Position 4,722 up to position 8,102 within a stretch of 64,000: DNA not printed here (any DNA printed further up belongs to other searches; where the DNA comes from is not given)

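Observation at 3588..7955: One ORF fuses a catalytically intact DinB-like Y-family polymerase to a DnaE2/ImuC-type polymerase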

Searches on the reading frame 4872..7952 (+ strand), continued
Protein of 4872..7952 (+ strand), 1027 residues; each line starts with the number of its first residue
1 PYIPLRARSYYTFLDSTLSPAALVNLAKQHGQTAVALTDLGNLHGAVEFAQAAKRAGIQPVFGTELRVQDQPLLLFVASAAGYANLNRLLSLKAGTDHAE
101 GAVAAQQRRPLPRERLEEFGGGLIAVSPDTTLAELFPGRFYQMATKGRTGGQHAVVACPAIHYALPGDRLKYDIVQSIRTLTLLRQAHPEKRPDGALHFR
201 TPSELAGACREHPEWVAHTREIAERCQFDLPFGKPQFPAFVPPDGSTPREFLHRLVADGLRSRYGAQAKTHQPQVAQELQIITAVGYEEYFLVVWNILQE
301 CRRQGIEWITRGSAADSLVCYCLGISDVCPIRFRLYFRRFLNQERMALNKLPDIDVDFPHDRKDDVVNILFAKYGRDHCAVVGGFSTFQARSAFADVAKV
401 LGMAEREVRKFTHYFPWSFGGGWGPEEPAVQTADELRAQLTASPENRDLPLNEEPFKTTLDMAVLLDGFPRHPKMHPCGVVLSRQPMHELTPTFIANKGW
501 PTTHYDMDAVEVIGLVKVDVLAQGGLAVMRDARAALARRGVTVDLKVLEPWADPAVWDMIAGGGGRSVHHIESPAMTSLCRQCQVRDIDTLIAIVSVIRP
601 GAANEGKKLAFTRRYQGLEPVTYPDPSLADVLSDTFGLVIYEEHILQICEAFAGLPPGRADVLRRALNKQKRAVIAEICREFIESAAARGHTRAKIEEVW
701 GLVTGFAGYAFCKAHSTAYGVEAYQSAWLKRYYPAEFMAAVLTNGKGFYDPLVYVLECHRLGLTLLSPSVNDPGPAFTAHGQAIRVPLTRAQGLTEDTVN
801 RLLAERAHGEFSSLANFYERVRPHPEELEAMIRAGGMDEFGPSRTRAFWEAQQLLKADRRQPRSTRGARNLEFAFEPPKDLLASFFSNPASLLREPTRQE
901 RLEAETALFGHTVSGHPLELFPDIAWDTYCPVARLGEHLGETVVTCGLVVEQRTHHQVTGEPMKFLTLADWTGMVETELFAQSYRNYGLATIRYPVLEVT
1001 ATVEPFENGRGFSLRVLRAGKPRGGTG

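Call 45: find_encoding_contigs(protein=P0124, flank=8000, max_places=4)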
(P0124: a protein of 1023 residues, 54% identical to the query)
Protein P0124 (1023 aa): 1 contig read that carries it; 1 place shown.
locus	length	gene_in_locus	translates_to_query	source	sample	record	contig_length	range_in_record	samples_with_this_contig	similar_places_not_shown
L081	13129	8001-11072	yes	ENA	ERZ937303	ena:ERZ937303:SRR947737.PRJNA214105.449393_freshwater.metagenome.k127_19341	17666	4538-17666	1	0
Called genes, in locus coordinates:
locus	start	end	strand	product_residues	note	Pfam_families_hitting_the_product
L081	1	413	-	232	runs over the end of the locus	PF00702:Hydrolase, PF12710:HAD (weak), PF13419:HAD_2, PF13242:Hydrolase_like (weak)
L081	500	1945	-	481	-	PF13180:PDZ_2 (weak), PF00595:PDZ (weak), PF17820:PDZ_6 (weak), PF17815:PDZ_3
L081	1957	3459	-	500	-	PF00089:Trypsin, PF13365:Trypsin_2, PF13180:PDZ_2 (weak), PF00595:PDZ (faint), PF17820:PDZ_6 (faint), PF17815:PDZ_3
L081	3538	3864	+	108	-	PF00893:Multi_Drug_Res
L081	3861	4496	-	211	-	PF14681:UPRTase, PF00156:Pribosyltran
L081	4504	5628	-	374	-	PF01926:MMR_HSR1, PF02421:FeoB_N (weak), PF06071:YchF-GTPase_C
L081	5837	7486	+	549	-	PF00342:PGI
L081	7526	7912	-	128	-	PF02537:CRCB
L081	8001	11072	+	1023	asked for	PF02811:PHP, PF07733:DNA_pol3_alpha, PF17657:DNA_pol3_finger, PF14579:HHH_6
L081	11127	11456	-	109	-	-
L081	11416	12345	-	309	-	PF14237:GYF_2 (weak), PF10110:GPDPase_memb (faint), PF25231:DUF7847 (weak)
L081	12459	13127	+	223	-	?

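Call 46: find_encoding_contigs(protein=P0129, flank=8000, max_places=4)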
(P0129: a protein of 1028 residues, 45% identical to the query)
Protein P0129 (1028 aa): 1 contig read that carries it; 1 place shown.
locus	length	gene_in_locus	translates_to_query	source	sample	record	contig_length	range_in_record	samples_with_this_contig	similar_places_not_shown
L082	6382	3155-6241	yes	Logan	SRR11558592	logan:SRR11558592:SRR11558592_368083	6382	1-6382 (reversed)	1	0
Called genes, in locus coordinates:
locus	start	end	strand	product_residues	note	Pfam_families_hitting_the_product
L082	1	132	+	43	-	?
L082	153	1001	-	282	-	PF01694:Rhomboid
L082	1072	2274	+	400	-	PF00817:IMS, PF11799:IMS_C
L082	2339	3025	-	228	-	PF01047:MarR (weak), PF12802:MarR_2, PF25213:HVO_A0261_N (faint)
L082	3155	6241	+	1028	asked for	PF02811:PHP, PF07733:DNA_pol3_alpha, PF17657:DNA_pol3_finger, PF14579:HHH_6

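Call 49: search_protein_families(library=ncbifam, proteins=[P0124, P0129, P0130, P0133, P0140, P0141, P0144, P0152, P0168], max_evalue=1e-100)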
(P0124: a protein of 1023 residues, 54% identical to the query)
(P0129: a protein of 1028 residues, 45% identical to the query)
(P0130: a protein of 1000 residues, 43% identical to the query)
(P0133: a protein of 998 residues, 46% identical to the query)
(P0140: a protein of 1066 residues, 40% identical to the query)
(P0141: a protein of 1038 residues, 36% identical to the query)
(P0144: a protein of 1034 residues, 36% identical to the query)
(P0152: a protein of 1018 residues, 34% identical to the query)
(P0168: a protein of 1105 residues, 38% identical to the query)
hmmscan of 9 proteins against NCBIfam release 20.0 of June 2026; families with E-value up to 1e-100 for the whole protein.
P0124 (1023 aa): 8 families
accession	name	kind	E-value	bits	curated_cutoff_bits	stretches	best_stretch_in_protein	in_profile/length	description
NF004226.0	PRK05673.1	equivalog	4.8e-174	581.1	1002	1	140-1000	206-1060/1146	DNA polymerase III subunit alpha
TIGR00594.1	polc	superfamily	3.7e-158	528.5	434.35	1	141-960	202-1022/1022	DNA polymerase III subunit alpha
NF005298.0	PRK06826.1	equivalog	4.6e-156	521.4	1260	1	141-984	208-1055/1151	DNA polymerase III subunit alpha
NF004225.0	PRK05672.1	subfamily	1.8e-141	473.3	939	1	187-985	249-1017/1047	error-prone DNA polymerase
NF005377.0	PRK06920.1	equivalog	1.7e-139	466.5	1806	0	140-501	192-549/1108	DNA polymerase III subunit alpha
NF005582.0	PRK07279.1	equivalog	1.4e-119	400.7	1279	0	136-498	151-500/1033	DNA polymerase III subunit alpha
NF005617.0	PRK07374.1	equivalog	2.1e-107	360.5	1653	0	535-840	591-899/1170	DNA polymerase III subunit alpha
NF005516.0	PRK07135.1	equivalog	1.2e-106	358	1084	1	191-817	192-792/974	DNA polymerase III DnaE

P0129 (1028 aa): 8 families
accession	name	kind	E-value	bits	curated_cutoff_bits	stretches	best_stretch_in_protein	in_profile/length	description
NF004226.0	PRK05673.1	equivalog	4.5e-192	640.8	1002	1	3-1002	3-1039/1146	DNA polymerase III subunit alpha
TIGR00594.1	polc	superfamily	2.9e-179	598.4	434.35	1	6-986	1-1022/1022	DNA polymerase III subunit alpha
NF005298.0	PRK06826.1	equivalog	1.1e-173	579.7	1260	1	5-996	4-1041/1151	DNA polymerase III subunit alpha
NF004225.0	PRK05672.1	subfamily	1.6e-162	543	939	1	4-993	4-999/1047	error-prone DNA polymerase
NF005377.0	PRK06920.1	equivalog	2.1e-143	479.5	1806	1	6-995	3-992/1108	DNA polymerase III subunit alpha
NF005617.0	PRK07374.1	equivalog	5e-127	425.4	1653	1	158-995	195-1049/1170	DNA polymerase III subunit alpha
NF005582.0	PRK07279.1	equivalog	4.4e-121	405.7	1279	1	8-994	4-932/1033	DNA polymerase III subunit alpha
NF005516.0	PRK07135.1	equivalog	3.4e-117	392.9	1084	1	6-830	4-789/974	DNA polymerase III DnaE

P0130 (1000 aa): 10 families
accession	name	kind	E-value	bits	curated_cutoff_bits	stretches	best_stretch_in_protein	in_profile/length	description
NF004226.0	PRK05673.1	equivalog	5.4e-235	782.9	1002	1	2-981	7-1049/1146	DNA polymerase III subunit alpha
NF005298.0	PRK06826.1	equivalog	4.6e-231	769.7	1260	1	2-996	6-1072/1151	DNA polymerase III subunit alpha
TIGR00594.1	polc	superfamily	3.6e-219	730.5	434.35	1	2-954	2-1022/1022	DNA polymerase III subunit alpha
NF005377.0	PRK06920.1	equivalog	5.4e-200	666.9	1806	1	2-981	4-1010/1108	DNA polymerase III subunit alpha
NF004225.0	PRK05672.1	subfamily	2.4e-187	625.1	939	1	4-991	9-1027/1047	error-prone DNA polymerase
NF005617.0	PRK07374.1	equivalog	7.5e-161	537.4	1653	1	2-969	4-1055/1170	DNA polymerase III subunit alpha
NF005582.0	PRK07279.1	equivalog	3.4e-155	518.7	1279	1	2-979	3-949/1033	DNA polymerase III subunit alpha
NF005516.0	PRK07135.1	equivalog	2.4e-150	502.7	1084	1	2-966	5-949/974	DNA polymerase III DnaE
NF004550.0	PRK05898.1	equivalog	1.7e-134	450.2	1182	1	170-888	139-872/971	DNA polymerase III subunit alpha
NF007079.0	PRK09532.1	equivalog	1.1e-111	374.5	1525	0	2-424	4-465/876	DNA polymerase III subunit alpha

P0133 (998 aa): 9 families
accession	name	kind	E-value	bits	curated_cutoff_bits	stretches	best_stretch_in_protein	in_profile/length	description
NF004226.0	PRK05673.1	equivalog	9.7e-218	725.8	1002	1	1-975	51-1058/1146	DNA polymerase III subunit alpha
NF005298.0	PRK06826.1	equivalog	1.9e-204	681.6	1260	1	2-962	51-1056/1151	DNA polymerase III subunit alpha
TIGR00594.1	polc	superfamily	2.4e-198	661.5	434.35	1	2-937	47-1022/1022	DNA polymerase III subunit alpha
NF004225.0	PRK05672.1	subfamily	2.2e-181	605.4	939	1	3-962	53-1017/1047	error-prone DNA polymerase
NF005377.0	PRK06920.1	equivalog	2.6e-169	565.3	1806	1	2-954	49-1000/1108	DNA polymerase III subunit alpha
NF005617.0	PRK07374.1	equivalog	2.1e-160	536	1653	1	6-961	53-1064/1170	DNA polymerase III subunit alpha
NF005582.0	PRK07279.1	equivalog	6.5e-128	428.3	1279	1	170-946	182-933/1033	DNA polymerase III subunit alpha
NF005516.0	PRK07135.1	equivalog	1.1e-119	401.2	1084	1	195-792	195-792/974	DNA polymerase III DnaE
NF007079.0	PRK09532.1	equivalog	6.8e-101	338.9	1525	0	6-679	53-776/876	DNA polymerase III subunit alpha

P0140 (1066 aa): 7 families
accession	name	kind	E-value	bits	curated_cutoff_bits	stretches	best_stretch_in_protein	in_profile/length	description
NF004226.0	PRK05673.1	equivalog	7.1e-153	511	1002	1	18-1041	11-1055/1146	DNA polymerase III subunit alpha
NF004225.0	PRK05672.1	subfamily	1.2e-142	477.1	939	1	16-1030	9-1014/1047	error-prone DNA polymerase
TIGR00594.1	polc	superfamily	4.5e-135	452.1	434.35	1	19-869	7-860/1022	DNA polymerase III subunit alpha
NF005298.0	PRK06826.1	equivalog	1.3e-134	450.3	1260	1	219-1032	221-1057/1151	DNA polymerase III subunit alpha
NF005377.0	PRK06920.1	equivalog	8.5e-122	407.9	1806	1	22-1019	12-994/1108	DNA polymerase III subunit alpha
NF005582.0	PRK07279.1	equivalog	8.6e-112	375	1279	1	257-1019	205-935/1033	DNA polymerase III subunit alpha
NF005516.0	PRK07135.1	equivalog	1.6e-105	354.3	1084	1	326-887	252-812/974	DNA polymerase III DnaE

P0141 (1038 aa): 10 families
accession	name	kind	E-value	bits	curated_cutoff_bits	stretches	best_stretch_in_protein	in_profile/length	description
NF004226.0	PRK05673.1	equivalog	2e-248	827.4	1002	1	7-1021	3-1064/1146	DNA polymerase III subunit alpha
NF005298.0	PRK06826.1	equivalog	3.1e-237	790.2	1260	1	7-1004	2-1057/1151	DNA polymerase III subunit alpha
TIGR00594.1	polc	superfamily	7.8e-230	765.8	434.35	1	10-979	1-1022/1022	DNA polymerase III subunit alpha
NF004225.0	PRK05672.1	subfamily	9.3e-224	745.7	939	1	8-1020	4-1033/1047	error-prone DNA polymerase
NF005377.0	PRK06920.1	equivalog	3.4e-208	694.1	1806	1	9-1008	2-1012/1108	DNA polymerase III subunit alpha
NF005617.0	PRK07374.1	equivalog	7.4e-179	597.1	1653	1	141-1020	169-1081/1170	DNA polymerase III subunit alpha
NF005582.0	PRK07279.1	equivalog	4.1e-159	531.6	1279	1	10-1017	2-962/1033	DNA polymerase III subunit alpha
NF005516.0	PRK07135.1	equivalog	1.7e-152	509.8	1084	1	189-857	148-823/974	DNA polymerase III DnaE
NF004550.0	PRK05898.1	equivalog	1.5e-137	460.3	1182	1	176-859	138-823/971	DNA polymerase III subunit alpha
NF007079.0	PRK09532.1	equivalog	7.5e-132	441.3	1525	1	141-730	167-788/876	DNA polymerase III subunit alpha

P0144 (1034 aa): 10 families
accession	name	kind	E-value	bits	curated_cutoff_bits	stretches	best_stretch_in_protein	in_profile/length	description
NF004226.0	PRK05673.1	equivalog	7.1e-252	838.9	1002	1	144-1020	177-1062/1146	DNA polymerase III subunit alpha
NF005298.0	PRK06826.1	equivalog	6.3e-238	792.5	1260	1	152-1015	186-1067/1151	DNA polymerase III subunit alpha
TIGR00594.1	polc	superfamily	4.9e-235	783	434.35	1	144-980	172-1022/1022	DNA polymerase III subunit alpha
NF004225.0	PRK05672.1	subfamily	1.4e-215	718.7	939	1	3-1020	8-1032/1047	error-prone DNA polymerase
NF005377.0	PRK06920.1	equivalog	1.2e-200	669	1806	1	2-1003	4-1006/1108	DNA polymerase III subunit alpha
NF005617.0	PRK07374.1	equivalog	6.6e-185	617.1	1653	1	156-987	191-1047/1170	DNA polymerase III subunit alpha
NF005516.0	PRK07135.1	equivalog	2.4e-163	545.7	1084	1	236-864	196-829/974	DNA polymerase III DnaE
NF005582.0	PRK07279.1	equivalog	5.1e-156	521.4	1279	1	3-1017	4-961/1033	DNA polymerase III subunit alpha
NF004550.0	PRK05898.1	equivalog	7.4e-136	454.7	1182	1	2-863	3-826/971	DNA polymerase III subunit alpha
NF007079.0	PRK09532.1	equivalog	2.6e-129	432.9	1525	1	151-733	184-795/876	DNA polymerase III subunit alpha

P0152 (1018 aa): 10 families
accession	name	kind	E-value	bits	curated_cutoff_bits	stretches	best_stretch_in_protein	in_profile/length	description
NF004226.0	PRK05673.1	equivalog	1.1e-249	831.6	1002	1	124-1007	163-1068/1146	DNA polymerase III subunit alpha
NF005298.0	PRK06826.1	equivalog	6.8e-245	815.5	1260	1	123-1002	162-1073/1151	DNA polymerase III subunit alpha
TIGR00594.1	polc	superfamily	4.1e-233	776.6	434.35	1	124-961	158-1022/1022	DNA polymerase III subunit alpha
NF005377.0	PRK06920.1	equivalog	9.2e-210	699.2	1806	1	1-1006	1-1028/1108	DNA polymerase III subunit alpha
NF004225.0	PRK05672.1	subfamily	3.8e-198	660.9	939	1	2-1002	5-1033/1047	error-prone DNA polymerase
NF005617.0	PRK07374.1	equivalog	8.6e-182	606.8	1653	1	133-1004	173-1083/1170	DNA polymerase III subunit alpha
NF005516.0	PRK07135.1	equivalog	3.1e-168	561.9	1084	1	2-894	3-876/974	DNA polymerase III DnaE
NF005582.0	PRK07279.1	equivalog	2.9e-159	532.1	1279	1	4-1000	3-963/1033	DNA polymerase III subunit alpha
NF004550.0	PRK05898.1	equivalog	4.9e-142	475.1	1182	1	3-838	2-813/971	DNA polymerase III subunit alpha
NF007079.0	PRK09532.1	equivalog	2.1e-123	413.3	1525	1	147-706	185-777/876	DNA polymerase III subunit alpha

P0168 (1105 aa): 10 families
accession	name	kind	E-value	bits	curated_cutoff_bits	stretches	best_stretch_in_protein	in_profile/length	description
NF004226.0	PRK05673.1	equivalog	4.5e-227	756.7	1002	1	2-1066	6-1062/1146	DNA polymerase III subunit alpha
TIGR00594.1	polc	superfamily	7e-211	703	434.35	1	2-1026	1-1022/1022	DNA polymerase III subunit alpha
NF005298.0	PRK06826.1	equivalog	2.5e-209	697.8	1260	1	2-1062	5-1068/1151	DNA polymerase III subunit alpha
NF004225.0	PRK05672.1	subfamily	6.3e-195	650.2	939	1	2-1066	6-1032/1047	error-prone DNA polymerase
NF005377.0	PRK06920.1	equivalog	6.2e-186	620.3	1806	1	2-1052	3-1009/1108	DNA polymerase III subunit alpha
NF005617.0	PRK07374.1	equivalog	2.8e-161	538.9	1653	1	249-1049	266-1063/1170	DNA polymerase III subunit alpha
NF005582.0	PRK07279.1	equivalog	1.9e-147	493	1279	1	232-1065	188-963/1033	DNA polymerase III subunit alpha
NF005516.0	PRK07135.1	equivalog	4.7e-136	455.3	1084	1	253-877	197-810/974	DNA polymerase III DnaE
NF007079.0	PRK09532.1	equivalog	4.6e-112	375.8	1525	0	237-746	246-777/876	DNA polymerase III subunit alpha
NF004550.0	PRK05898.1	equivalog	2.5e-111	373.5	1182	1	292-879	231-809/971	DNA polymerase III subunit alpha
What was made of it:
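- On DnaE2 / ImuC (NCBIfam NF004225, error-prone DNA polymerase): The nearest unfused relatives also fail (call 49).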

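Call 57: list_cluster_members(proteins=[P0121, P0123, P0125, P0124, P0126, P0129, P0130, P0132, P0133, P0140])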
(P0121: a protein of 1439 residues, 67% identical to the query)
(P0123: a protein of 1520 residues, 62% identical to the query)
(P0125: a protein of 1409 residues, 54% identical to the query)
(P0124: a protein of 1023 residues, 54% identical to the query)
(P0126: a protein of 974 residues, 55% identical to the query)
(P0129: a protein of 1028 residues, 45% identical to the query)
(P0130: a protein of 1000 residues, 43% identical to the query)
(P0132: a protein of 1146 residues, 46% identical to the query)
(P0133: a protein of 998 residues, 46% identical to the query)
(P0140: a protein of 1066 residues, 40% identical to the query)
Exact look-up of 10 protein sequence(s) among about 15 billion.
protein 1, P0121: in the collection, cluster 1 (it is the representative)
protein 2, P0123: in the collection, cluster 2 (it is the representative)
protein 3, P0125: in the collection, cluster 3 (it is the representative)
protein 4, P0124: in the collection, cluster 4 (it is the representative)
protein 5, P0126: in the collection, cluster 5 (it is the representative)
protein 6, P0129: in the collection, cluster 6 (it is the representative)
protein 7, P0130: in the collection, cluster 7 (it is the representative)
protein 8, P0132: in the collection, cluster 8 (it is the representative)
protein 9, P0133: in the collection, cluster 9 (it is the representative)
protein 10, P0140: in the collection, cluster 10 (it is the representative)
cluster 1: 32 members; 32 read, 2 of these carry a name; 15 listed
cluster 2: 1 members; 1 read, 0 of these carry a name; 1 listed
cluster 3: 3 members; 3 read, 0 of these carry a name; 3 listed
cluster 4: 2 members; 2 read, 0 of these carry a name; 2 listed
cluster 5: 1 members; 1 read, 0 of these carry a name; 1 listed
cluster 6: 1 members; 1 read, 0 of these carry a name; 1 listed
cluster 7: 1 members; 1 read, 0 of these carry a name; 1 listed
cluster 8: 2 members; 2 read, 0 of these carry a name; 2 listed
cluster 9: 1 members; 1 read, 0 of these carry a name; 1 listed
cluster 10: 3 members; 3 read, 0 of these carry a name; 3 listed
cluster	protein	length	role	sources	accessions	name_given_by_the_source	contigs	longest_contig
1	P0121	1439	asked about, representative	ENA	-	-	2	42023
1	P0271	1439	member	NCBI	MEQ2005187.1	MAG: DNA polymerase III subunit alpha [Limisphaerales bacterium]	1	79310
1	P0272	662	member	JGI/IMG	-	DNA-directed DNA polymerase III PolC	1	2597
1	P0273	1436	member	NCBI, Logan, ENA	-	-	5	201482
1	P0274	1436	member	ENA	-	-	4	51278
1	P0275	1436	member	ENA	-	-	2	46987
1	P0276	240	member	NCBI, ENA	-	-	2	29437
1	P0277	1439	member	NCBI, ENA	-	-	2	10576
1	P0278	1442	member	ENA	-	-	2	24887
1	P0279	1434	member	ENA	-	-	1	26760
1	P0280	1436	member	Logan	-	-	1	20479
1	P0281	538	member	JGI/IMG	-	-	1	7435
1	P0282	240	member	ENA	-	-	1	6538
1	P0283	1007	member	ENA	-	-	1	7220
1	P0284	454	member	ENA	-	-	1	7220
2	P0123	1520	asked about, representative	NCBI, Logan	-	-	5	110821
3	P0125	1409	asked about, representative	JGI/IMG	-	-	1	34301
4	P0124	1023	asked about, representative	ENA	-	-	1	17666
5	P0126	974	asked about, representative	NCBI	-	-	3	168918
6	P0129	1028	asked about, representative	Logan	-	-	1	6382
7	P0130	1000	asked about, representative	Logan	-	-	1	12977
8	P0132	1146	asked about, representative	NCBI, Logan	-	-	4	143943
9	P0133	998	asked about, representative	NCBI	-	-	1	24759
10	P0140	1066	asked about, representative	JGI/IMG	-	-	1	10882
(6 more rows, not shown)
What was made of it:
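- One member of a 32-member cluster is split into 454 + 1007 aa (call 57).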

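Call 59: find_encoding_contigs(protein=P0130, flank=6000, max_places=2)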
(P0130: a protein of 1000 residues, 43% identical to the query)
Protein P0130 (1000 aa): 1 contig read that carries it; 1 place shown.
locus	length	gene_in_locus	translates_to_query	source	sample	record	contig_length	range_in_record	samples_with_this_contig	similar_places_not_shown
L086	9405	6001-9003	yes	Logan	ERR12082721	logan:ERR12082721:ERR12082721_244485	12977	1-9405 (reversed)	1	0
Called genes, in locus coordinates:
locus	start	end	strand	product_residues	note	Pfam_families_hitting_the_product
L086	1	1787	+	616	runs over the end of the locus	PF13231:PMT_2, PF07691:PA14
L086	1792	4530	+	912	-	PF13231:PMT_2 (weak), PF07691:PA14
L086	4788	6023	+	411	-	PF06813:Nodulin-like (weak), PF07690:MFS_1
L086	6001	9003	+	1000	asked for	PF02811:PHP, PF07733:DNA_pol3_alpha, PF17657:DNA_pol3_finger, PF14579:HHH_6, PF01336:tRNA_anti-codon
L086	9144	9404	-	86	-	?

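Call 60: find_encoding_contigs(protein=P0133, flank=6000, max_places=2)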
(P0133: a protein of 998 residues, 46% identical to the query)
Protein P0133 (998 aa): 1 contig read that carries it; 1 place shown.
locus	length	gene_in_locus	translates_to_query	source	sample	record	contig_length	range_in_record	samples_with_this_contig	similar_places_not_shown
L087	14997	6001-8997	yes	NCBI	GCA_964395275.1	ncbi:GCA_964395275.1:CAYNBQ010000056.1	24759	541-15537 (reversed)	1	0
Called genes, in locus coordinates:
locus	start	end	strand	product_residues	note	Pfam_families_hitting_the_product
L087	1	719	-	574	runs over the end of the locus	PF03372:Exo_endo_phos, PF00932:LTD (faint)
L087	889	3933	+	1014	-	PF01839:FG-GAP (faint), PF13517:FG-GAP_3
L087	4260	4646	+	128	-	-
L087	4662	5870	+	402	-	PF00817:IMS, PF11798:IMS_HHH (weak), PF11799:IMS_C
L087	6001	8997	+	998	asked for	PF02811:PHP, PF07733:DNA_pol3_alpha, PF17657:DNA_pol3_finger, PF14579:HHH_6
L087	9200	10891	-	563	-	-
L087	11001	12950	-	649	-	-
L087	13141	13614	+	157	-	PF04073:tRNA_edit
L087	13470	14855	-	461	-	-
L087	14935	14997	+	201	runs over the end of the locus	?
